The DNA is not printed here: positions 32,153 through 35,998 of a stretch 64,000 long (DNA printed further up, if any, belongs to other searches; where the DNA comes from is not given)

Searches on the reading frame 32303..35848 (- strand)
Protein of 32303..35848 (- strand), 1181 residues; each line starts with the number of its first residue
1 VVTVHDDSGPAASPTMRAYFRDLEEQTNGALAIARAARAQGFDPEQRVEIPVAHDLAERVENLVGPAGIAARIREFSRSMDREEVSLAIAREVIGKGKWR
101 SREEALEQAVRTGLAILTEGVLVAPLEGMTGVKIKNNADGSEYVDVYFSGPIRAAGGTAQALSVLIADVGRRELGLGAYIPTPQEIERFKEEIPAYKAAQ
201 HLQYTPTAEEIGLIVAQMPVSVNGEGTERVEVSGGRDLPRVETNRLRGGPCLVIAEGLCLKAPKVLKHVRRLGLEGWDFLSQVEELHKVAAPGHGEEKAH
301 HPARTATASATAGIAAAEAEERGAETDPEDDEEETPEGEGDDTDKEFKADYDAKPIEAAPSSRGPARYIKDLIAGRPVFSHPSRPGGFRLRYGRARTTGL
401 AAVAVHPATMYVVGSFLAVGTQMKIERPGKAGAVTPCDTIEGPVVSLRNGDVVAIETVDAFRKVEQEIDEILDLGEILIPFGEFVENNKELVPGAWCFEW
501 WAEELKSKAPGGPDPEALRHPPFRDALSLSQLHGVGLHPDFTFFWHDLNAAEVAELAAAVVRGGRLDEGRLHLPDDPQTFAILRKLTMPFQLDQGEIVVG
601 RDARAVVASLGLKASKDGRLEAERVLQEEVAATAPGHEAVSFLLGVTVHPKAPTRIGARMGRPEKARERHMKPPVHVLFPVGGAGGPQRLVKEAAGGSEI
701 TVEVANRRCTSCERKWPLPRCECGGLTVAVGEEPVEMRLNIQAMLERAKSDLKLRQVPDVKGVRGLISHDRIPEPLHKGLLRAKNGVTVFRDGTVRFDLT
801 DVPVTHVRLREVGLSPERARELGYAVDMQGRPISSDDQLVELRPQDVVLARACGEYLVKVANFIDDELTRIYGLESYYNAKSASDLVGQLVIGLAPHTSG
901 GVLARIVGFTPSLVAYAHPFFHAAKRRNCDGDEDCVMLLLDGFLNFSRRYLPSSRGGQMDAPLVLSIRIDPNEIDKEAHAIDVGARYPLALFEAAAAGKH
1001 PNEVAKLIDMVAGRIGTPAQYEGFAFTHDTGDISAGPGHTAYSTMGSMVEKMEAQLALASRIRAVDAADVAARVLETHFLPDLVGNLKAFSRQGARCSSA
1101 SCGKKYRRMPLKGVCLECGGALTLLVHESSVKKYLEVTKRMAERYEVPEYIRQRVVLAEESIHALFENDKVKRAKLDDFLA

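Call 83: search_protein_families(library=pfam, proteins=[window:32303-35848:-], max_evalue=0.00001)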
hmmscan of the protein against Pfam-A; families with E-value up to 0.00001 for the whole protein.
window:32303-35848:- (1181 aa): 3 families
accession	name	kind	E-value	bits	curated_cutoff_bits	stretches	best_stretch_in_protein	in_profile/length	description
PF24846.1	PolC_DP2_cat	-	3.3e-140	466.7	24.3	1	755-1051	3-299/299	DNA polymerase II large subunit DP2, catalytic domain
PF24844.1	PolC_DP2_central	-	1.1e-133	446.2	24.3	1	366-732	12-362/372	DNA polymerase II large subunit DP2, central domain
PF03833.19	PolC_DP2_N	-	9.7e-112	373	24.3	1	19-283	2-268/271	DNA polymerase II large subunit DP2, N-terminal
